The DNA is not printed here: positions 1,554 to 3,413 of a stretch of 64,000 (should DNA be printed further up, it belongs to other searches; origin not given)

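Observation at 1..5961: Compositionally foreign, translationally coupled four-gene module - candidate undescribed head-group/glycoconjugate pathway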

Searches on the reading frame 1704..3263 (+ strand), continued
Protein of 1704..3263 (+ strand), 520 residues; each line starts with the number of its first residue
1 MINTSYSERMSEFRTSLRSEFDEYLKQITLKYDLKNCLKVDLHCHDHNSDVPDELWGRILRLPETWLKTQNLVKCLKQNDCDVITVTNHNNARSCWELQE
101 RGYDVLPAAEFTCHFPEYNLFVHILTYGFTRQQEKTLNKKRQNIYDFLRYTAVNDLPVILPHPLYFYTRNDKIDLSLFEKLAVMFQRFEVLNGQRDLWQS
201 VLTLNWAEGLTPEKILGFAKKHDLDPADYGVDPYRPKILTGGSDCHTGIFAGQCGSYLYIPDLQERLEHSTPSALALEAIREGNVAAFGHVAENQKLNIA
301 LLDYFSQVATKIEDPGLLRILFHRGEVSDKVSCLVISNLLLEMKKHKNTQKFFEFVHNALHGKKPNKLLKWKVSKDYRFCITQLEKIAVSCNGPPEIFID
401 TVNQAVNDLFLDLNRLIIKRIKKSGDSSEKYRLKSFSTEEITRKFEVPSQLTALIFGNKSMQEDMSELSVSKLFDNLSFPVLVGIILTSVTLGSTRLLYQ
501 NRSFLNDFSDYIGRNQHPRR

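Call 87: find_encoding_contigs(protein=P0310, flank=6000, max_places=1)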
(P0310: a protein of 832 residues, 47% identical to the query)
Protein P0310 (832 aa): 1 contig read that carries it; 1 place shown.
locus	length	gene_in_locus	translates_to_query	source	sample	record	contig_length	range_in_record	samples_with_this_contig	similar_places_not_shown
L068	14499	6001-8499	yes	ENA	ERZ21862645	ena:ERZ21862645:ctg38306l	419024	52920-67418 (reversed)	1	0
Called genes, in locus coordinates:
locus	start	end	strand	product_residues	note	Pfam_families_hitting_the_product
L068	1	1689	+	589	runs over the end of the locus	PF00474:SSF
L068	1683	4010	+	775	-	PF00890:FAD_binding_2, PF01266:DAO (weak), PF07992:Pyr_redox_2 (weak), PF12831:FAD_oxidored, PF13450:NAD_binding_8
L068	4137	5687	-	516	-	PF13570:Beta-prop_ACSF4 (weak), PF13360:PQQ_2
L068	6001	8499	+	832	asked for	PF13439:Glyco_transf_4, PF13579:Glyco_trans_4_4, PF20706:GT4-conflict (weak), PF00534:Glycos_transf_1, PF13692:Glyco_trans_1_4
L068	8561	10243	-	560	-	PF16697:Yop-YscD_cpl, PF00498:FHA, PF01590:GAF, PF13185:GAF_2, PF13492:GAF_3, PF07228:SpoIIE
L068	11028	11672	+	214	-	PF06439:3keto-disac_hyd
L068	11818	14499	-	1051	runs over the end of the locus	-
